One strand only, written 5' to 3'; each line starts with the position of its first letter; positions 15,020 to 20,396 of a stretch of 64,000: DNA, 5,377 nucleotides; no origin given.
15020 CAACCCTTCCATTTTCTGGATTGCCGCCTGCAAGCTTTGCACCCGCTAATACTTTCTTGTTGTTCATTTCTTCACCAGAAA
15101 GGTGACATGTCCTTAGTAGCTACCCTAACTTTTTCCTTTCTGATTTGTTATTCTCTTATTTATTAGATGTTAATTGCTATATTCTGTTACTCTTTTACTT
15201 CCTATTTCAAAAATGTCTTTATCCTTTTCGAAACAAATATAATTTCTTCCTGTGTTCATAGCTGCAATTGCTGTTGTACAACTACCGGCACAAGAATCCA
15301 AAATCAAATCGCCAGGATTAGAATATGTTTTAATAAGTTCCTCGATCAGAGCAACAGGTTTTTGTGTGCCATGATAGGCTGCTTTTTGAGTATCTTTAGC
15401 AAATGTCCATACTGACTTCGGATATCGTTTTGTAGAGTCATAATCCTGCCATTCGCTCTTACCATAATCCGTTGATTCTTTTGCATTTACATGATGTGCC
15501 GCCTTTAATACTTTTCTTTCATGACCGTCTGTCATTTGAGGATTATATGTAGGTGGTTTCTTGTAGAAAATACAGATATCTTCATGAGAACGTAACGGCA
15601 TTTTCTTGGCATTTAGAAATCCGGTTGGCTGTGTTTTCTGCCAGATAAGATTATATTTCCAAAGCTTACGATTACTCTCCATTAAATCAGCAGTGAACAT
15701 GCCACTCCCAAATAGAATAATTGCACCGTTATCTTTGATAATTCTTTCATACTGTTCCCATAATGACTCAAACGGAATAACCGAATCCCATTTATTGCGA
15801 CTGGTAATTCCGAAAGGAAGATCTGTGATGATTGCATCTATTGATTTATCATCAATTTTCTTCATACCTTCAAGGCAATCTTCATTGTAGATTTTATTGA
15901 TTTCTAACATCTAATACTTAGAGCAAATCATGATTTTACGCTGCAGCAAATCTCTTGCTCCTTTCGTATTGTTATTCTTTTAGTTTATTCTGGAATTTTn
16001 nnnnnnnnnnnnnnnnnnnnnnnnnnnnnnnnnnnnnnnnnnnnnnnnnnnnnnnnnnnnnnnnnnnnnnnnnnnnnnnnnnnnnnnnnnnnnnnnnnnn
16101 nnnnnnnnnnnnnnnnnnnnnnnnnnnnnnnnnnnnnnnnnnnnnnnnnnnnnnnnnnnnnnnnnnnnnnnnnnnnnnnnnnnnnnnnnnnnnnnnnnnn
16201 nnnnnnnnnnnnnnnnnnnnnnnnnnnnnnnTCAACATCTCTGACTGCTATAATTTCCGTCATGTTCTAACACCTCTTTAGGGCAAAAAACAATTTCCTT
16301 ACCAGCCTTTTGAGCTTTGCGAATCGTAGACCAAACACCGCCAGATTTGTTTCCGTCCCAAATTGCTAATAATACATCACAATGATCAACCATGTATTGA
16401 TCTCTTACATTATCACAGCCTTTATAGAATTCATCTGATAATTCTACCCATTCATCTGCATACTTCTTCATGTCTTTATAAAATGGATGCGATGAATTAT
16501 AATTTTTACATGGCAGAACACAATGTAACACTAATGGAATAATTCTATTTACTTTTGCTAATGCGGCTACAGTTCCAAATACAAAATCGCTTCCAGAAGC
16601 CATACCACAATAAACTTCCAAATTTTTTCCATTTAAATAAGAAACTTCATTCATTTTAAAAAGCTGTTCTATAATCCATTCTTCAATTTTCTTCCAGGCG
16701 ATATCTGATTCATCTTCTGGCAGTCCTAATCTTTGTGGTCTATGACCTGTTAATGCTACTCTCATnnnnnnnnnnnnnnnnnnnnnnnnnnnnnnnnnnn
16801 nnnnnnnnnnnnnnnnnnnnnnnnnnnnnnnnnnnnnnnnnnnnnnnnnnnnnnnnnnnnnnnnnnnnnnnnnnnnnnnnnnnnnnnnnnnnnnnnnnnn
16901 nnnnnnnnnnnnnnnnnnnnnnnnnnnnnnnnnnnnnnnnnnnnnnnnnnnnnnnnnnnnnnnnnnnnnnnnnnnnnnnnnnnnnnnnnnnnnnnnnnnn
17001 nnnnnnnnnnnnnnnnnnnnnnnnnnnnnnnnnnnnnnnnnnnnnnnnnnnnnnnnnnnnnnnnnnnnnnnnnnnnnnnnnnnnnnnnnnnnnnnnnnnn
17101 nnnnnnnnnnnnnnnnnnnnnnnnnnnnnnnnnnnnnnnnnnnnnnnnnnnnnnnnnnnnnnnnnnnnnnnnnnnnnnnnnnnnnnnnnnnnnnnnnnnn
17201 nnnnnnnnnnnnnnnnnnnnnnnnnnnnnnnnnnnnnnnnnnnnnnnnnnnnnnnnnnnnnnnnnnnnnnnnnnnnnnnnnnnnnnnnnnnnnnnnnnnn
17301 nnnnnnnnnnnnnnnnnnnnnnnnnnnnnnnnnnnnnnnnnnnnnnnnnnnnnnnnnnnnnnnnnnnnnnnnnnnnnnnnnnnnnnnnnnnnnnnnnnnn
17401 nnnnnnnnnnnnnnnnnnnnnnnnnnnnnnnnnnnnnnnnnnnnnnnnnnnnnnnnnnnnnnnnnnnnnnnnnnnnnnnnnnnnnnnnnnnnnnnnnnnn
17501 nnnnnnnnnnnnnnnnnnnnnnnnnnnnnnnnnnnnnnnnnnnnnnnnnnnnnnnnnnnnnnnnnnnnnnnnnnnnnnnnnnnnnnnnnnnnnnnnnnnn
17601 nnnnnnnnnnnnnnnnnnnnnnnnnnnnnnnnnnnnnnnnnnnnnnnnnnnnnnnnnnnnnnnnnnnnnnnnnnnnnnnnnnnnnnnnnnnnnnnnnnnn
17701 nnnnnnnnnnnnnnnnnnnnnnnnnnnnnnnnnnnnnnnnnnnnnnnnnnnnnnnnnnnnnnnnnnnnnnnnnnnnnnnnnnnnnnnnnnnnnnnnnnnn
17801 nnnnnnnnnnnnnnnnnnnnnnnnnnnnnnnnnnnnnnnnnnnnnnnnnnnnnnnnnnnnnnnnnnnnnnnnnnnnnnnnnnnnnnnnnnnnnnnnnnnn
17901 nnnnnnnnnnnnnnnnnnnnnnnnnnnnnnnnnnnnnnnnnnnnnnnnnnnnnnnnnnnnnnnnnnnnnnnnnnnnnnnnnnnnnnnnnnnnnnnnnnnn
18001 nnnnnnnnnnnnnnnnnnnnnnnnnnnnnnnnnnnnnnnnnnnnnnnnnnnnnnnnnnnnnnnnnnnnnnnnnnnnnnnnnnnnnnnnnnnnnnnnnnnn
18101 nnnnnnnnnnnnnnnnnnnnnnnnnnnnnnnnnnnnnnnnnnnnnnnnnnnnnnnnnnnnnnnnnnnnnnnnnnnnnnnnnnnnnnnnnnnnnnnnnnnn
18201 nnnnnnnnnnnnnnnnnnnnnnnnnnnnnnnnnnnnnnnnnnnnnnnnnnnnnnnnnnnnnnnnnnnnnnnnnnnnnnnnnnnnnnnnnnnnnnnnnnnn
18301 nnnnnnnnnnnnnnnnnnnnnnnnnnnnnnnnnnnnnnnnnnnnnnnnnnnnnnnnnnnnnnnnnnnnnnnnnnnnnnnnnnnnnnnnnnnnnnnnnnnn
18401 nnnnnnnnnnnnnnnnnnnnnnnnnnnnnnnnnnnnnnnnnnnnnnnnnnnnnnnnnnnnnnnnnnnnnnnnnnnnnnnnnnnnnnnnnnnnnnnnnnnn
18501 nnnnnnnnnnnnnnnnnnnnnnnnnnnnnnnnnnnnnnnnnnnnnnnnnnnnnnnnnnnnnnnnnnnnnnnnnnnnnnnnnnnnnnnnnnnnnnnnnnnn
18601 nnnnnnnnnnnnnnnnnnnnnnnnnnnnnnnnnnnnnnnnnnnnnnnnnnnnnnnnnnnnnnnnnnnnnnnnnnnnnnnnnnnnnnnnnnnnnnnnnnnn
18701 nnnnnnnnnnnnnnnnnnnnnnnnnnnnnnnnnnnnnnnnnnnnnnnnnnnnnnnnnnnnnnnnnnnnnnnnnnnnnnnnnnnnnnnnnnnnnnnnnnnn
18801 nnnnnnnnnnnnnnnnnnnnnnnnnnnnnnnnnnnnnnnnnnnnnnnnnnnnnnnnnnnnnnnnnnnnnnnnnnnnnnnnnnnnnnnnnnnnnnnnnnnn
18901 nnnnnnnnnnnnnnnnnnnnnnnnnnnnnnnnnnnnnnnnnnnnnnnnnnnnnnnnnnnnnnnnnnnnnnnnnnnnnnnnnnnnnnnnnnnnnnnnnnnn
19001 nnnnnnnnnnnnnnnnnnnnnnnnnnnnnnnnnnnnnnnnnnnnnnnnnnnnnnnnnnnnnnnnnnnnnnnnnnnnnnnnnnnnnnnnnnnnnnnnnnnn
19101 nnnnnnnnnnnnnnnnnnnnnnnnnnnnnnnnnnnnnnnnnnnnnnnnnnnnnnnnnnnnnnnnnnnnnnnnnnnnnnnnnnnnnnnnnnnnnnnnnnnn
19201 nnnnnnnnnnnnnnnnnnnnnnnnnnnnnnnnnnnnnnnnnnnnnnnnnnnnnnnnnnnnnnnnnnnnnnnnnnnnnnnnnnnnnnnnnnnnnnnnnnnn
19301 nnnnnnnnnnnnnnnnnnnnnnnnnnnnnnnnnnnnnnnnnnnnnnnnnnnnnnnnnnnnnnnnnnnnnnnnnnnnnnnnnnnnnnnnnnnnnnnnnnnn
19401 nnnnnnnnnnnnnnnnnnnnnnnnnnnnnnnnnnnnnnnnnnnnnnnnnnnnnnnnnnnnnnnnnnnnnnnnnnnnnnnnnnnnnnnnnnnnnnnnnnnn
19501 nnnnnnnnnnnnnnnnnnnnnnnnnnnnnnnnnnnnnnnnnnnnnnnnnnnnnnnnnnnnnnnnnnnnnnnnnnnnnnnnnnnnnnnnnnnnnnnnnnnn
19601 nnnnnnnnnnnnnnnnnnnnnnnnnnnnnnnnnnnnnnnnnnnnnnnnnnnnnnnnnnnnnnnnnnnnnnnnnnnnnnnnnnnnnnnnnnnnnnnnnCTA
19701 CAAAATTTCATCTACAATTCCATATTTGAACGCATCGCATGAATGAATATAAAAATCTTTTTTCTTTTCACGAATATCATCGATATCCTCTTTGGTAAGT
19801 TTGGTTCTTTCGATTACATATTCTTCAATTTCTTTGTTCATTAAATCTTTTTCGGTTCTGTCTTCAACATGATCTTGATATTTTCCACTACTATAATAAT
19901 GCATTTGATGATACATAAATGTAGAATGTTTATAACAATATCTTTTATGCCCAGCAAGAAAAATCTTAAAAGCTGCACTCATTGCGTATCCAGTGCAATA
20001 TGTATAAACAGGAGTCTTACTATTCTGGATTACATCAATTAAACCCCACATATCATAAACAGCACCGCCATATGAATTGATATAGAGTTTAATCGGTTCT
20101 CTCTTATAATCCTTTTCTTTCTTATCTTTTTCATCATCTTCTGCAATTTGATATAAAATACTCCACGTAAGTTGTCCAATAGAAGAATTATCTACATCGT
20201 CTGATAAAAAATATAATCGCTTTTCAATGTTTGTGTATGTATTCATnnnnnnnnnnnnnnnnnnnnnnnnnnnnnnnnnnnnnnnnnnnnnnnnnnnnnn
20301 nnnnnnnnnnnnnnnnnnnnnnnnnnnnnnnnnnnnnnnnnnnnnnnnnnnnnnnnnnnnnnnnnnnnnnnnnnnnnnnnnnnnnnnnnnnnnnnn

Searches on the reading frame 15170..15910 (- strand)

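Call 84: search_protein_families(library=pfam, proteins=[window:15170-15910:-], max_evalue=0.0001)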
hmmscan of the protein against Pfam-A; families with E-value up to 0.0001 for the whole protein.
window:15170-15910:- (246 aa): 1 family
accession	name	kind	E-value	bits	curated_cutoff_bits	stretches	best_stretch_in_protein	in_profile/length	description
PF01555.25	N6_N4_Mtase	-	2e-31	110.1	26.7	1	24-236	1-218/221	DNA methylase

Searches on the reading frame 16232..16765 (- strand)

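Call 84: search_protein_families(library=pfam, proteins=[window:16232-16765:-], max_evalue=0.0001)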
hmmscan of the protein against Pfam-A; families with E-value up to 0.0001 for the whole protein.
window:16232-16765:- (177 aa): 1 family
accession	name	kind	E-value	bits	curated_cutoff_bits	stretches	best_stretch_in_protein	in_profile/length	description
PF06908.16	YpsA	-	2.2e-06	28.2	27.7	1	3-155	1-153/168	YspA SLOG family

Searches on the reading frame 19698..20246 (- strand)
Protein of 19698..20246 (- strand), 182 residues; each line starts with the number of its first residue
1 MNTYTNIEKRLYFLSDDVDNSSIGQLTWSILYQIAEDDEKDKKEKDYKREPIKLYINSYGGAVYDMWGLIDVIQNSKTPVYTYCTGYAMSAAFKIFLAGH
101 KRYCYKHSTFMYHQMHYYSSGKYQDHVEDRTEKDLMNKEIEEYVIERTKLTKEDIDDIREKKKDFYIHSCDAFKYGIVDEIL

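Call 85: search_protein_families(library=pfam, proteins=[window:19698-20246:-], max_evalue=0.0001)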
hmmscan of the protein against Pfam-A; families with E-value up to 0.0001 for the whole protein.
window:19698-20246:- (182 aa): 1 family
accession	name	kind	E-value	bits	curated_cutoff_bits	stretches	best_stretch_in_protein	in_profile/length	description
PF00574.28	CLP_protease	-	1.1e-26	94.2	20.2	1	46-182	43-179/182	Clp protease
